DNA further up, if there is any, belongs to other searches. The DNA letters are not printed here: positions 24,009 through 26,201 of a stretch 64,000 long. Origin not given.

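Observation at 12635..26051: Tandem locus of seven secreted surface proteins sharing a C-terminal peptidoglycan-binding-like anchor and a Ser-rich SSSSGSR pre-anchor motif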

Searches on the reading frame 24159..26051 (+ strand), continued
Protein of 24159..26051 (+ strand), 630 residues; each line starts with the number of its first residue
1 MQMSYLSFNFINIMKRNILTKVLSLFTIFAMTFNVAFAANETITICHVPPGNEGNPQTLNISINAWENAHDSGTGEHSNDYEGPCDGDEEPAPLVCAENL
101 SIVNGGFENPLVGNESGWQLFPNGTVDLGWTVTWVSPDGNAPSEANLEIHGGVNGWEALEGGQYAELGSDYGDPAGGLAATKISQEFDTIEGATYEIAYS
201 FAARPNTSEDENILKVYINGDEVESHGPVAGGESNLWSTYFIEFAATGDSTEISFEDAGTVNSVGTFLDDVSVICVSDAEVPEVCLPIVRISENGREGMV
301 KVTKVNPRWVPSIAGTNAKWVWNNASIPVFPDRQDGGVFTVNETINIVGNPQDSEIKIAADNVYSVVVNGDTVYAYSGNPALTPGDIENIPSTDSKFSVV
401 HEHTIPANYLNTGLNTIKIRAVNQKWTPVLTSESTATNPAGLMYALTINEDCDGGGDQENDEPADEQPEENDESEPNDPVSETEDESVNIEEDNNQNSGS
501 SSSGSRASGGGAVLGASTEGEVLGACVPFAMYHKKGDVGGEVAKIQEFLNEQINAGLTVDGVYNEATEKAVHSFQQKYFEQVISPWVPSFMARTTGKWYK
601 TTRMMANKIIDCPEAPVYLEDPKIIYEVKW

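Call 63: fold_search(model_id=the predicted structure, library=pdb)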
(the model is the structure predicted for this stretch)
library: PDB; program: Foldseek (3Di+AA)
matches with E <= 10: 1757; with E <= 0.001: 247
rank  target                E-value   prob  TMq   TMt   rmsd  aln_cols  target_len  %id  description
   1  5x7o_A                1.0e-07  1.00  0.18  0.10  16.9       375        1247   12  Crystal structure of Paenibacillus sp. 598K alpha-1,6-glucosyltransferase (released 2017-07-26)
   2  2ygm_B                1.1e-07  1.00  0.13  0.21  18.6       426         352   12  THE X-RAY CRYSTAL STRUCTURE OF TANDEM CBM51 MODULES OF SP3GH98, THE FAMILY 98 GLYCOSIDE HYDROLASE FROM STREPTOCOCCUS P (released 2011-06-22)
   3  2ygl_B                3.2e-07  1.00  0.15  0.24  17.8       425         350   12  The X-ray crystal structure of tandem CBM51 modules of Sp3GH98, the family 98 glycoside hydrolase from Streptococcus p (released 2011-06-22)
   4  5ej1_B                4.0e-07  1.00  0.13  0.12  26.8       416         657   13  Pre-translocation state of bacterial cellulose synthase (released 2016-03-30)
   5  4xup_A                4.7e-07  1.00  0.18  0.31  16.6       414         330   12  Structure of the N-terminal CBM22-1-CBM22-2 tandem domain from Paenibacillus barcinonensis Xyn10C (released 2015-06-03)
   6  6yg8_B                5.0e-07  1.00  0.15  0.15  25.9       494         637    8  Cryo-EM structure of a BcsB pentamer in the context of an assembled Bcs macrocomplex (released 2021-02-24)
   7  9fmt_E                5.3e-07  1.00  0.13  0.13  26.9       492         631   10  Cryo-EM structure of the BcsB hexameric crown from the E. coli cellulose secretion macrocomplex (released 2024-10-16)
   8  4bj0_A                6.3e-07  1.00  0.20  0.68   5.8       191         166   15  Xyloglucan binding module (CBM4-2 X2-L110F) in complex with branched xyloses (released 2014-04-23)
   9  6sh9_B                6.3e-07  1.00  0.15  0.08  21.9       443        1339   10  EngBF DARPin Fusion 4b D12 (released 2019-11-06)
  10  6qev_B                6.6e-07  1.00  0.18  0.09  21.4       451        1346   11  EngBF DARPin Fusion 4b B6 (released 2019-11-06)
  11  9fmt_A                6.6e-07  1.00  0.12  0.12  26.4       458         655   10  Cryo-EM structure of the BcsB hexameric crown from the E. coli cellulose secretion macrocomplex (released 2024-10-16)
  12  4xup_F                8.8e-07  1.00  0.18  0.32  17.1       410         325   11  Structure of the N-terminal CBM22-1-CBM22-2 tandem domain from Paenibacillus barcinonensis Xyn10C (released 2015-06-03)
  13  6yg8_A                8.8e-07  1.00  0.14  0.14  26.7       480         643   10  Cryo-EM structure of a BcsB pentamer in the context of an assembled Bcs macrocomplex (released 2021-02-24)
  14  9fmt_B                8.8e-07  1.00  0.12  0.12  26.5       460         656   10  Cryo-EM structure of the BcsB hexameric crown from the E. coli cellulose secretion macrocomplex (released 2024-10-16)
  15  9b8i                  8.8e-07  1.00  0.12  0.11  27.4       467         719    9  Cryo-EM structure of the E. coli cellulose synthase BcsB-BcsC fusion protein (released 2025-02-19)
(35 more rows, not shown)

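Call 77: search_protein_families(library=pfam, proteins=[L072:6145-6744:+, L072:6919-7968:+, L072:6735-6932:+], max_evalue=0.01)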
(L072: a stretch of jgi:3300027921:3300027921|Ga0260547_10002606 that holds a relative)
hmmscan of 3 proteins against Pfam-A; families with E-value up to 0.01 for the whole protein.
L072:6145-6744:+ (199 aa): 1 family
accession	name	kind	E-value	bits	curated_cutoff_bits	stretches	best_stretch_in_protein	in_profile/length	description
PF04203.18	Sortase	-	2.5e-22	79.4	26.6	1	69-194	1-124/125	Sortase domain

L072:6919-7968:+ (349 aa): 1 family
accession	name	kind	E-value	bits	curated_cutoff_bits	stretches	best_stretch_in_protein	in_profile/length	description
PF00188.32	CAP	-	1.8e-18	67.9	21.1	1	62-181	1-117/117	Cysteine-rich secretory protein family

L072:6735-6932:+ (65 aa): 0 families
